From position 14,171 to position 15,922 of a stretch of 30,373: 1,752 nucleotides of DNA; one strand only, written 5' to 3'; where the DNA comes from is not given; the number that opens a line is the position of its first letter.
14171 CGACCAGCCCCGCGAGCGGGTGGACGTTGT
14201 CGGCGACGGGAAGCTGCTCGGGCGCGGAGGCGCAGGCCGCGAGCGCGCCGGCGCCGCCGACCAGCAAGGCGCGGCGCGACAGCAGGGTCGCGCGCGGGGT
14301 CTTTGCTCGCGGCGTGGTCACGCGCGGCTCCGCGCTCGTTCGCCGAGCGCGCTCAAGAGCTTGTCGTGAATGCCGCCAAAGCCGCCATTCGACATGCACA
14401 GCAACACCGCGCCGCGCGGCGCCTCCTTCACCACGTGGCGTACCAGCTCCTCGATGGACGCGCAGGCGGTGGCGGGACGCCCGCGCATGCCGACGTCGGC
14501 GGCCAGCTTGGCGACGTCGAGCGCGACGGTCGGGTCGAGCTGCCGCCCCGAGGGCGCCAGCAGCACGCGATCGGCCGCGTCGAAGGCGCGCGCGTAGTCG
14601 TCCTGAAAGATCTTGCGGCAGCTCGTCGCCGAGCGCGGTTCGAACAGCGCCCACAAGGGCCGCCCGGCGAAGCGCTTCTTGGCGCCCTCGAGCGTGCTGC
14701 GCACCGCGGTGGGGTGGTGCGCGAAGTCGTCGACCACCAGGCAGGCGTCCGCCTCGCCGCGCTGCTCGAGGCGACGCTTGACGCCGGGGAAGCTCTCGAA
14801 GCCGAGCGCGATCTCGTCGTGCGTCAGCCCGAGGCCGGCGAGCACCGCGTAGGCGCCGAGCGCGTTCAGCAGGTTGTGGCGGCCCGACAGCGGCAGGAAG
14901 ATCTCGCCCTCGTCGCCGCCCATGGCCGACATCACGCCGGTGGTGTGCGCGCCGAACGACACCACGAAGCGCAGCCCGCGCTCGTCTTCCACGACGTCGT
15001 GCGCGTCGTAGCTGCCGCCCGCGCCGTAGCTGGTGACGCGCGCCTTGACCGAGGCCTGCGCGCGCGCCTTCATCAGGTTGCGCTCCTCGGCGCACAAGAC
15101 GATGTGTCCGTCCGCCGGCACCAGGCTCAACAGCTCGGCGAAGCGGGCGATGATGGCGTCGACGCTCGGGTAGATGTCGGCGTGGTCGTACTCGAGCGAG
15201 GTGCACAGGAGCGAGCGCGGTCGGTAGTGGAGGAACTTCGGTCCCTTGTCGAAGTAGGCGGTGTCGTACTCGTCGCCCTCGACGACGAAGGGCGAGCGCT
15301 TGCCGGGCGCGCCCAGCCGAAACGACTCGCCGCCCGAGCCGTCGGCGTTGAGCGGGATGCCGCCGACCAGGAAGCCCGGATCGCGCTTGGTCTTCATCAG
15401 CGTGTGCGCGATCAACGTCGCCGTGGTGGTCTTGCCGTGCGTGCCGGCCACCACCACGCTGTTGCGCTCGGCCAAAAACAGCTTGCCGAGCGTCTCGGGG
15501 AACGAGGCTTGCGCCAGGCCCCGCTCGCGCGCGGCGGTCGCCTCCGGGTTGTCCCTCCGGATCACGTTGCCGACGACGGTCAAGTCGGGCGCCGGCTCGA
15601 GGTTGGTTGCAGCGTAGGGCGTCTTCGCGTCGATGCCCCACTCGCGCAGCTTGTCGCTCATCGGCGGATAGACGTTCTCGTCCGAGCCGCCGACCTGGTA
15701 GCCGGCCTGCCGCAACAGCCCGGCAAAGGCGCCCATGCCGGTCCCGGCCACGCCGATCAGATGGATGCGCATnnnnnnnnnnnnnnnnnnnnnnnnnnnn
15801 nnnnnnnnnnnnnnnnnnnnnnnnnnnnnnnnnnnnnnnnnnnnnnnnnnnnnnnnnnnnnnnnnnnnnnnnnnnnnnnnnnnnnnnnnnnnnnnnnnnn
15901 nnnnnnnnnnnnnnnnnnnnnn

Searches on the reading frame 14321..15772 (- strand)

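Call 51: search_protein_families(library=pfam, proteins=[window:14321-15772:-], max_evalue=0.001)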
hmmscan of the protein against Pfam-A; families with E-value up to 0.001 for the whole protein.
window:14321-15772:- (484 aa): 3 families
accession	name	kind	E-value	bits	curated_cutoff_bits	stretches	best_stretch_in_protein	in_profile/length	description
PF08245.18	Mur_ligase_M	-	6.4e-18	65.9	24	1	108-310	1-199/200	Mur ligase middle domain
PF01225.30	Mur_ligase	-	1.9e-17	63.9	21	1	2-101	1-93/95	Mur ligase family, catalytic domain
PF02875.26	Mur_ligase_C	-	2.3e-16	61.2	28.4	1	333-463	1-127/127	Mur ligase, glutamate ligase domain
